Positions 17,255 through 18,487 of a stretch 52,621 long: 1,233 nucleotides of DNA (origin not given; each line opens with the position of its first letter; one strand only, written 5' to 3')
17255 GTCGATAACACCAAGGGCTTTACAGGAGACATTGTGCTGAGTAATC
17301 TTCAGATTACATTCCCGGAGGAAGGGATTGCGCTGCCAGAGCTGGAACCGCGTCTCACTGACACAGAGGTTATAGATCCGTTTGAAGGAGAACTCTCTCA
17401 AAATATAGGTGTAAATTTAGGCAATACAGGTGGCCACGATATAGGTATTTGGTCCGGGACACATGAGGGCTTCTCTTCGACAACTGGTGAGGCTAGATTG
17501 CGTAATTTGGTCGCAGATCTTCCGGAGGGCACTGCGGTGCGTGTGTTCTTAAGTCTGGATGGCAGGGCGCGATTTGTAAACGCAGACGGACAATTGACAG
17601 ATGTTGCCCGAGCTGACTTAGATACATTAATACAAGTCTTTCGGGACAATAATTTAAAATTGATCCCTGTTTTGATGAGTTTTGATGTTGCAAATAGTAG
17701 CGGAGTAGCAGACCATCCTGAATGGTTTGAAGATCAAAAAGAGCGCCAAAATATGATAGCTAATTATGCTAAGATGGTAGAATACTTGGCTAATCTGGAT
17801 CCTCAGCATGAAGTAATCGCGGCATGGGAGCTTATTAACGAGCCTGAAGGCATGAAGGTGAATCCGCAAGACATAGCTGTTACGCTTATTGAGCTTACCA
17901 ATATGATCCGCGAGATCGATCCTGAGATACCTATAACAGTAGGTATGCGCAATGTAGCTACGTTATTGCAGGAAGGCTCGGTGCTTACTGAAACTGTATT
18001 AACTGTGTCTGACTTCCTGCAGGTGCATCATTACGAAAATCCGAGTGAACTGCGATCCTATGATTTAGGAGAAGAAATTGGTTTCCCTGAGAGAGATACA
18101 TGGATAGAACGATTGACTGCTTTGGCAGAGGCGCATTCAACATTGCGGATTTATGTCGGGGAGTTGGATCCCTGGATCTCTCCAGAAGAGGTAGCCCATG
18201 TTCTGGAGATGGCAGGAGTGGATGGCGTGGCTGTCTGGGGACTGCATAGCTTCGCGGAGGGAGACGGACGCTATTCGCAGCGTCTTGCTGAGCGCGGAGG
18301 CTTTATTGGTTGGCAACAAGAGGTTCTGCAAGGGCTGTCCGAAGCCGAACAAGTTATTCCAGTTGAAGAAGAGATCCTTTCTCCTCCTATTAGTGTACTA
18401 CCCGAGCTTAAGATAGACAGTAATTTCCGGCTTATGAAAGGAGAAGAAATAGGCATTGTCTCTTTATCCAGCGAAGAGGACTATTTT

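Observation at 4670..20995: Three GH5-like catalytic barrels with intact acid/base and nucleophile glutamates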

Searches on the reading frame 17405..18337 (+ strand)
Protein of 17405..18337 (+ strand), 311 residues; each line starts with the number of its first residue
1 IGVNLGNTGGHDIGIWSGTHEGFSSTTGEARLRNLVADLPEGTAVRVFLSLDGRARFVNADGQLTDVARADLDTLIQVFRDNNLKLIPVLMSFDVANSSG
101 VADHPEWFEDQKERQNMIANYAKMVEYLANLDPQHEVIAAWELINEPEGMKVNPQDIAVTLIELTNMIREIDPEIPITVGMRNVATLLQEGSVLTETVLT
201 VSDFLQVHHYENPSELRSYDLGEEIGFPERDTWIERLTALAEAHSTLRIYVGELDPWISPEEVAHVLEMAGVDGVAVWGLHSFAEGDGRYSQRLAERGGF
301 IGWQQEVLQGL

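Call 16: search_solved_structures(query=A1, max_evalue=10, show_alignments=3)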
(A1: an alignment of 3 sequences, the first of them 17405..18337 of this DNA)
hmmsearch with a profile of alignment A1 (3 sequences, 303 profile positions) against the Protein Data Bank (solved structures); distinct sequences matched with E-value up to 10: 34.
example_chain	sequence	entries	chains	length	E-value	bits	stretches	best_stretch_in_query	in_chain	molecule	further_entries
3vup_A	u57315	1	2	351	7.7e-09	38.4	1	36-213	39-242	Beta-1,4-mannanase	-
2c0h_A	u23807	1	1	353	1.2e-08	37.8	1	33-204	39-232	MANNAN ENDO-1,4-BETA-MANNOSIDASE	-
4oou_B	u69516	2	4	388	8.1e-07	31.8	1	41-199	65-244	Beta-1,4-mannanase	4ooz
5y6t_A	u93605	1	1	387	0.00065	22.2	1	17-200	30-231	endo-1,4-beta-mannanase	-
3ziz_A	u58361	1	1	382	0.0029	20.1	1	42-197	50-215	GH5 ENDO-BETA-1,4-MANNANASE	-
1qno_A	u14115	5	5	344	0.0082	18.6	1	51-222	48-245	ENDO-1,4-B-D-MANNANASE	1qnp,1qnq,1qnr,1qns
8gf3_A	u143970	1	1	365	0.01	18.3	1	37-196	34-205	GH5 Mannanase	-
9m20_A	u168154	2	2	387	0.028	16.9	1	113-199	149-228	mannan endo-1,4-beta-mannosidase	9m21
7kgy_A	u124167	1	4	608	0.031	16.7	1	109-190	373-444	Beta-glucuronidase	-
4qp0_A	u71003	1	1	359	0.041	16.3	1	101-196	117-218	Endo-beta-mannanase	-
4awe_A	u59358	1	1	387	0.047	16.1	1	71-196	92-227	ENDO-BETA-D-1,4-MANNANASE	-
6ed2_A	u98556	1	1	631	0.08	15.4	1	113-158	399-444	Glycosyl hydrolase family 2, TIM barrel domain protein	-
4ii9_A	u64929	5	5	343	0.21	14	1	227-274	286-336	FemX | UDP-N-acetylmuramoylpentapeptide-lysine N(6)-alanyltransferase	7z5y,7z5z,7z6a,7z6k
3wfl_A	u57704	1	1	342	0.24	13.8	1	108-196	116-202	beta-mannanase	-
4ech_A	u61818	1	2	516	0.29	13.5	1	106-192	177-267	Polyamine oxidase FMS1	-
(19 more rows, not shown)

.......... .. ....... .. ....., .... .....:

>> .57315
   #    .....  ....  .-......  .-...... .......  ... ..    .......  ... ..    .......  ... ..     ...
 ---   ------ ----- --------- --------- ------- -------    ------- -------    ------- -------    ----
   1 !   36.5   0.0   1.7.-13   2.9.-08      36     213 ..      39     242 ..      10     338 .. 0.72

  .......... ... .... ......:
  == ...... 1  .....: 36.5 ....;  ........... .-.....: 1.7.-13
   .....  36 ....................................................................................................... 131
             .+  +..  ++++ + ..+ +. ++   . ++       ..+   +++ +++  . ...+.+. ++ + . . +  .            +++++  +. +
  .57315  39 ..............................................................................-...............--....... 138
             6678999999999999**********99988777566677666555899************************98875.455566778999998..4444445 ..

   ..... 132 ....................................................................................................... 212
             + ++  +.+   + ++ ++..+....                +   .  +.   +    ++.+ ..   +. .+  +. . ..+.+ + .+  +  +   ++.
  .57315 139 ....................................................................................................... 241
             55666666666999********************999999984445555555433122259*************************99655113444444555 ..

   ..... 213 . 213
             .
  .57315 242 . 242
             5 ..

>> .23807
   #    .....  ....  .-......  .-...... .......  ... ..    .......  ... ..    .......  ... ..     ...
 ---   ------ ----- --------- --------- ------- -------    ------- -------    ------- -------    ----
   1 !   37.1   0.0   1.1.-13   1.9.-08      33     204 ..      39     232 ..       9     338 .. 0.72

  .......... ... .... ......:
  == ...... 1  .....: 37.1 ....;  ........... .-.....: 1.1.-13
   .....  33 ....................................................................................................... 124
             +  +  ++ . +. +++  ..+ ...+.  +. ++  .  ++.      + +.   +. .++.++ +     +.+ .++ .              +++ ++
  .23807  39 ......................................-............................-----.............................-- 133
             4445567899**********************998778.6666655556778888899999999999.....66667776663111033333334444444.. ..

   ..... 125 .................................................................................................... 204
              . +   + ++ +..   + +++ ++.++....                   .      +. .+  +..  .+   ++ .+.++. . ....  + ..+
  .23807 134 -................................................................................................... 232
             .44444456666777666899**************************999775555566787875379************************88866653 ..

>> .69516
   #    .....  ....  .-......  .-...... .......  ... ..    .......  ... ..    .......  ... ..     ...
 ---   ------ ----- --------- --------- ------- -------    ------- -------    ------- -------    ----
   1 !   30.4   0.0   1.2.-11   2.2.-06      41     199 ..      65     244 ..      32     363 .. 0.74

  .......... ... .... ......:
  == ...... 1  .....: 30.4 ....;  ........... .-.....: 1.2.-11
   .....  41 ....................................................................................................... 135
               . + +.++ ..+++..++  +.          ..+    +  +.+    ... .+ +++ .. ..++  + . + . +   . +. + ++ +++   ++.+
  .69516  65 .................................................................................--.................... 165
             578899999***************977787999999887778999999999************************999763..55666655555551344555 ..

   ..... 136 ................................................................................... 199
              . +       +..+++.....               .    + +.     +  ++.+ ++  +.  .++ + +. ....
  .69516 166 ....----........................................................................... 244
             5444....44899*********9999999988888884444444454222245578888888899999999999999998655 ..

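Call 20: find_homologous_proteins(query=A1, max_evalue=10)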
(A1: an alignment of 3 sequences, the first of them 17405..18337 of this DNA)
Query A1 (3 sequences) (311 aa, profile of the alignment): 2 proteins with E <= 10 among 8000 candidates.
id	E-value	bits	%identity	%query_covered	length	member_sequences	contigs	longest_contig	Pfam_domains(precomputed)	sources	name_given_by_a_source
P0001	2.9e-3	35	27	48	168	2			-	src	-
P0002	1.3e-2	33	23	28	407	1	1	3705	PF00150.25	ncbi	-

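Call 30: search_protein_representatives(alignment_id=A1)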
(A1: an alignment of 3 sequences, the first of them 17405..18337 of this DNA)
Query: 3 sequences, 303 profile positions. Proteins with E-value up to 0.001 (for the whole library): 753; up to 1e-10: 215; up to 1e-30: 5. The best 150 are listed.
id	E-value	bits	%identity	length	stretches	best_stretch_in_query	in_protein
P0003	1.3e-46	175.6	-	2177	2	29-294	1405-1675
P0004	9.5e-45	169.5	-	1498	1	3-297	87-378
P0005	6.6e-36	140.5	-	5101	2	26-225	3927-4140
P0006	1.6e-34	136.0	-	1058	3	45-227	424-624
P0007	1.6e-32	129.4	-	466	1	14-300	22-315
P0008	6.3e-29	117.6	-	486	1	21-295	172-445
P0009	5.9e-28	114.4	-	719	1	14-302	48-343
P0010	2.9e-27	112.1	-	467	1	28-225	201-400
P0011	4.2e-26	108.3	-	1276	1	1-300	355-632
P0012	8.5e-26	107.3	-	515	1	24-293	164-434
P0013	4.2e-25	105.0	-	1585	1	43-288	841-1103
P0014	4.3e-25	105.0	-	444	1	28-288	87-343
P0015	5.4e-25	104.7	-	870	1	15-286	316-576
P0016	3.5e-24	102.0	-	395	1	14-296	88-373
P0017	3.5e-24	102.0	-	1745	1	14-223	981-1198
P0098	1.6e-15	73.6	-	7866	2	28-226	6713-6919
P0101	2.8e-15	72.8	-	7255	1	39-287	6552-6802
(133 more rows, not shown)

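Call 35: search_protein_families(library=pfam, alignment_id=A2, max_evalue=0.001)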
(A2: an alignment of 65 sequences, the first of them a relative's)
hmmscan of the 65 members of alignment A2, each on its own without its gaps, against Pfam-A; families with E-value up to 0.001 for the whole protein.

A. member 1, P0007 (466 aa): 0 families

B. families by the number of members that match (of 65 scanned): 6 families
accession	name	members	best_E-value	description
PF00150.24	Cellulase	29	5.2e-12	Cellulase (glycosyl hydrolase family 5)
PF02836.23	Glyco_hydro_2_C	3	3.7e-06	Glycosyl hydrolases family 2, TIM barrel domain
PF25174.1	Beta-prop_THOC3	2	7.2e-05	THOC3 beta-propeller domain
PF13204.13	Apiosidase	1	1.7e-06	Apiosidase-like, catalytic domain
PF05593.20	RHS_repeat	1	5.1e-05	RHS Repeat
PF00331.26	Glyco_hydro_10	1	0.00013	Glycosyl hydrolase family 10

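Call 36: search_solved_structures(query=A2, max_evalue=0.001, show_alignments=2)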
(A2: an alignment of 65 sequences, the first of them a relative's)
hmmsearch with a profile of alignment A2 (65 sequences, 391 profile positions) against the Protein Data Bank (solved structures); distinct sequences matched with E-value up to 0.001: 63 (the best 60 are shown).
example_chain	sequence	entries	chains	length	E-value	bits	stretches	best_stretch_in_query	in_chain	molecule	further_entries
2c0h_A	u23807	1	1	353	1.7e-50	174.9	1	50-328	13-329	MANNAN ENDO-1,4-BETA-MANNOSIDASE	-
3vup_A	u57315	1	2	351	5.7e-50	173.2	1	52-328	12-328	Beta-1,4-mannanase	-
5y6t_A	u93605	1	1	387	6.5e-46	159.8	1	51-344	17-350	endo-1,4-beta-mannanase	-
4oou_B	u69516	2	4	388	5.5e-41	143.6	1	52-335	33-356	Beta-1,4-mannanase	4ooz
1qno_A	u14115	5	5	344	3.5e-22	81.7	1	86-346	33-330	ENDO-1,4-B-D-MANNANASE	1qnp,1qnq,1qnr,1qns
3ziz_A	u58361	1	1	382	4.3e-20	74.8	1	78-328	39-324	GH5 ENDO-BETA-1,4-MANNANASE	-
9m20_A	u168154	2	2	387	5.8e-17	64.5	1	88-333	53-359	mannan endo-1,4-beta-mannosidase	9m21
8gf3_A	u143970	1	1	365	8.5e-15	57.4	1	88-352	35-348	GH5 Mannanase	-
4qp0_A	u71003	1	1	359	8.3e-14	54.1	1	85-324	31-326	Endo-beta-mannanase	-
4awe_A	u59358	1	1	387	9.4e-14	54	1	137-303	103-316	ENDO-BETA-D-1,4-MANNANASE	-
3wh9_A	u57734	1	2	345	3.8e-13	52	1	75-328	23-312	Endo-beta-1,4-mannanase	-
31ao_A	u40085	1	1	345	4.8e-13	51.6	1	75-328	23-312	Probable mannan endo-1,4-beta-mannosidase A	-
3pz9_A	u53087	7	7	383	5.1e-13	51.5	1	90-326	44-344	Mannan endo-1,4-beta-mannosidase. Glycosyl Hydrolase family 5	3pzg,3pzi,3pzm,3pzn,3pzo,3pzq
6tn6_A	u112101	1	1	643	2.2e-12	49.5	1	90-326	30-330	Mannan endo-1,4-beta-mannosidase. Glycosyl Hydrolase family 5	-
3wfl_A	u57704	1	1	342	6.6e-12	47.9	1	84-324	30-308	beta-mannanase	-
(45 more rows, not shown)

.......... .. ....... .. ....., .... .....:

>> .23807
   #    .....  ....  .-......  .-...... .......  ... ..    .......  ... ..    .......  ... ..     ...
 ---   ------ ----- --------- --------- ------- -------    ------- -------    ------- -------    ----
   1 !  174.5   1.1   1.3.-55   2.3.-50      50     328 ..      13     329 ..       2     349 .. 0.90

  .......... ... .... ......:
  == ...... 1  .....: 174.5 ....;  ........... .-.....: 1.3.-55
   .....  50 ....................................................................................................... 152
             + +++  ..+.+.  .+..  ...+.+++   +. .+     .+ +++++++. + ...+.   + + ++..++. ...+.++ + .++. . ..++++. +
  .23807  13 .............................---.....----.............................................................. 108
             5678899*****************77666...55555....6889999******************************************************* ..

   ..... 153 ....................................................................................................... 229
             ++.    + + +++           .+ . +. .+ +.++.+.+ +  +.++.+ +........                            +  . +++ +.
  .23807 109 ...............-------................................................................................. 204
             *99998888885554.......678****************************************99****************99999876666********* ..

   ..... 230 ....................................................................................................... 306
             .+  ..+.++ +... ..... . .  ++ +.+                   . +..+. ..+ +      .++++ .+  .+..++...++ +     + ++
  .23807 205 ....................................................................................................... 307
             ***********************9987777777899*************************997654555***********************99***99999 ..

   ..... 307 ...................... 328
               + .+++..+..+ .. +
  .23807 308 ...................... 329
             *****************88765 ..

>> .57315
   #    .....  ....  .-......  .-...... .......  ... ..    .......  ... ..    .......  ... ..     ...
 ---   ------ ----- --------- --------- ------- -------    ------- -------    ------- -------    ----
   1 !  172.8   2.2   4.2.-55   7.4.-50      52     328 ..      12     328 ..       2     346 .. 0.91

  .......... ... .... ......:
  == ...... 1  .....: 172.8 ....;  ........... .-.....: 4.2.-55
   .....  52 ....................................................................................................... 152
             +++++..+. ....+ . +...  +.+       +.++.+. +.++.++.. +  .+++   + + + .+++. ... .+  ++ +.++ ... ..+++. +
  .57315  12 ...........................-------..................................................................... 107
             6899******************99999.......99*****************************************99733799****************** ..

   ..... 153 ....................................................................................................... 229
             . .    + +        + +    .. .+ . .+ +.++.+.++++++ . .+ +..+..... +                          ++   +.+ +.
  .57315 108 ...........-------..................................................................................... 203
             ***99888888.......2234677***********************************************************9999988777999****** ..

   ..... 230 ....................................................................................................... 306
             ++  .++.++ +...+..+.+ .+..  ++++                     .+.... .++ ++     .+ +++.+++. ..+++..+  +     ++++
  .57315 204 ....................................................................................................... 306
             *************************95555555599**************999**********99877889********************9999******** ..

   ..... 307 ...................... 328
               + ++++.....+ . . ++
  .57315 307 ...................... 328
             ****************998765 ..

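Call 41: find_homologous_proteins(query=A3, max_evalue=0.00001)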
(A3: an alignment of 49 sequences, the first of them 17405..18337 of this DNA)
Query A3 (49 sequences) (311 aa, profile of the alignment): 6 proteins with E <= 0.00001 among 8000 candidates.
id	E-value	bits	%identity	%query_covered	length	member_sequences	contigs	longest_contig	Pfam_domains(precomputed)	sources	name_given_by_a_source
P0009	3.7e-71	258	24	56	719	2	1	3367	-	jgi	jgi:hypothetical protein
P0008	8.1e-71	257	24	57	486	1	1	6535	-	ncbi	-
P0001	3.7e-20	90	27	48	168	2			-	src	-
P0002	8.9e-11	59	23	28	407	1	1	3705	PF00150.25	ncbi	-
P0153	3.7e-10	57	26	48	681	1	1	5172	PF00150.25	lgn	-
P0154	1.3e-6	45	23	38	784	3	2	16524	PF00150.25,PF16586.12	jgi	-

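Call 48: predict_structure(alignment_id=A3)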
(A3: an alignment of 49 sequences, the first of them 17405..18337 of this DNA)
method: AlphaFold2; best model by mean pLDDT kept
length: 311 residues; sequences in the alignment: 49
mean_pLDDT: 86.4   pTM: 0.88
mean pLDDT of the five models: 86.4, 85.6, 85.3, 84.7, 83.9
residues with pLDDT >= 90: 171; 70-90: 99; 50-70: 31; < 50: 10
segments of 3 or more residues with pLDDT < 50: 214-222
pLDDT, mean of each block of 10 residues (from residue 1): 76 85 93 91 93 89 96 97 97 86 90 97 98 98 96 97 98 97 85 93 92 49 54 83 86 85 82 82 56 75 84 75
secondary structure, 60 per line:
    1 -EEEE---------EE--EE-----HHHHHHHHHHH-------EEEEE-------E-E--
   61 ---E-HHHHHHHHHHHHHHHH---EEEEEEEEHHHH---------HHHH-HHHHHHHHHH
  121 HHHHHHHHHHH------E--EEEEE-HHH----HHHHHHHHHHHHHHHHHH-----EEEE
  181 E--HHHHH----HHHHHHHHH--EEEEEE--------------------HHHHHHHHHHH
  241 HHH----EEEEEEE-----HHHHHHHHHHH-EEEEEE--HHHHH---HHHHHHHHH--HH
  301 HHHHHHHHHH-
elements in order: E2-5 H26-36 E44-48 H66-81 E85-92 H93-96 H106-109 H111-131 E141-145 H154-171 E177-181 H184-188 H193-201 E204-209 H230-243 E248-254 H260-270 E272-277 H280-284 H288-296 H299-310

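Call 51: find_encoding_contigs(protein=P0008, flank=6000, max_places=3)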
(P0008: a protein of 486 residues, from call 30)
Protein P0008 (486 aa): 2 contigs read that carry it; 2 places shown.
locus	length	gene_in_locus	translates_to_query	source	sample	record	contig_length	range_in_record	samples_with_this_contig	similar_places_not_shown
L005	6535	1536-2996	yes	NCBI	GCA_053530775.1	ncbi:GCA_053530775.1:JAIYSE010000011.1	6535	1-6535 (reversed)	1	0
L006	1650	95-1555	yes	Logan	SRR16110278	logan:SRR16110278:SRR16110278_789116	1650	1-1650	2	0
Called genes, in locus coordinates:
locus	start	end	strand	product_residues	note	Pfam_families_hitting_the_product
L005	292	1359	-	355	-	PF01551:Peptidase_M23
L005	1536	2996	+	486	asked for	-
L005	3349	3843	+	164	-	-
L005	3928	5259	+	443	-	-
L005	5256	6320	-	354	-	PF00817:IMS, PF11798:IMS_HHH (weak), PF21999:IMS_HHH_1 (faint), PF11799:IMS_C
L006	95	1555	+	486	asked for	-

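Call 52: fold_search(model_id=the predicted structure, library=pdb)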
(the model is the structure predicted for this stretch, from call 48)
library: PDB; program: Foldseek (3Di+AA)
matches with E <= 10: 1728; with E <= 0.001: 433
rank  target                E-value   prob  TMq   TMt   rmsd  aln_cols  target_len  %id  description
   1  3vup_A                2.2e-11  1.00  0.63  0.57   5.6       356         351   15  Beta-1,4-mannanase from the common sea hare Aplysia kurodai (released 2012-10-17)
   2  2c0h                  4.8e-11  1.00  0.65  0.58   4.7       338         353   16  X-ray structure of beta-mannanase from blue mussel Mytilus edulis (released 2006-02-22)
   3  4oou_B                2.4e-10  1.00  0.67  0.58   5.3       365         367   19  Crystal structure of beta-1,4-D-mannanase from Cryptopygus antarcticus (released 2014-08-06)
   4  4ooz_B                5.2e-10  1.00  0.64  0.55   5.2       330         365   18  Crystal structure of beta-1,4-D-mannanase from Cryptopygus antarcticus in complex with mannopentaose (released 2014-08-06)
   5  4oou_A                1.3e-09  1.00  0.63  0.55   4.9       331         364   18  Crystal structure of beta-1,4-D-mannanase from Cryptopygus antarcticus (released 2014-08-06)
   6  5y6t                  2.3e-09  1.00  0.65  0.56   4.9       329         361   17  Crystal structure of endo-1,4-beta-mannanase from Eisenia fetida (released 2018-06-27)
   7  1qnp                  1.2e-08  1.00  0.54  0.49   7.4       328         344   16  The 3-D structure of a Trichoderma reesei b-mannanase from glycoside hydrolase family 5 (released 2000-10-19)
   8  3wh9_A                2.1e-08  1.00  0.58  0.53   6.0       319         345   16  The ligand-free structure of ManBK from Aspergillus niger BK01 (released 2014-10-08)
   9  3ziz                  2.8e-08  1.00  0.60  0.55   5.4       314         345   16  Crystal structure of Podospora anserina GH5 beta-(1,4)-mannanase (released 2013-04-17)
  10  3vdh_B                1.1e-07  1.00  0.57  0.52   5.9       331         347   15  Crystal structure of PbGH5A, a glycoside hydrolase family 5 enzyme from Prevotella bryantii B14 (released 2012-01-18)
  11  6xso_B                1.2e-07  1.00  0.60  0.52   6.5       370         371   12  GH5-4 broad specificity endoglucanase from an uncultured bacterium (released 2020-11-18)
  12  5bx9                  1.2e-07  1.00  0.55  0.42   5.5       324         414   16  Structure of PslG from Pseudomonas aeruginosa (released 2015-10-07)
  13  6t75_BBB              1.4e-07  1.00  0.52  0.28   8.0       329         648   15  Bacteroides salyersiae GH164 beta-mannosidase 2-deoxy-2-fluoro-beta-D-mannosyl enzyme intermediate (released 2020-01-01)
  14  3wfl                  1.5e-07  1.00  0.53  0.49   5.6       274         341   17  Crtstal structure of glycoside hydrolase family 5 beta-mannanase from Talaromyces trachyspermus (released 2014-07-23)
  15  4awe_A                2.3e-07  1.00  0.58  0.48   8.8       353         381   14  The Crystal Structure of Chrysonilia sitophila endo-beta-D-1,4- mannanase (released 2012-10-31)
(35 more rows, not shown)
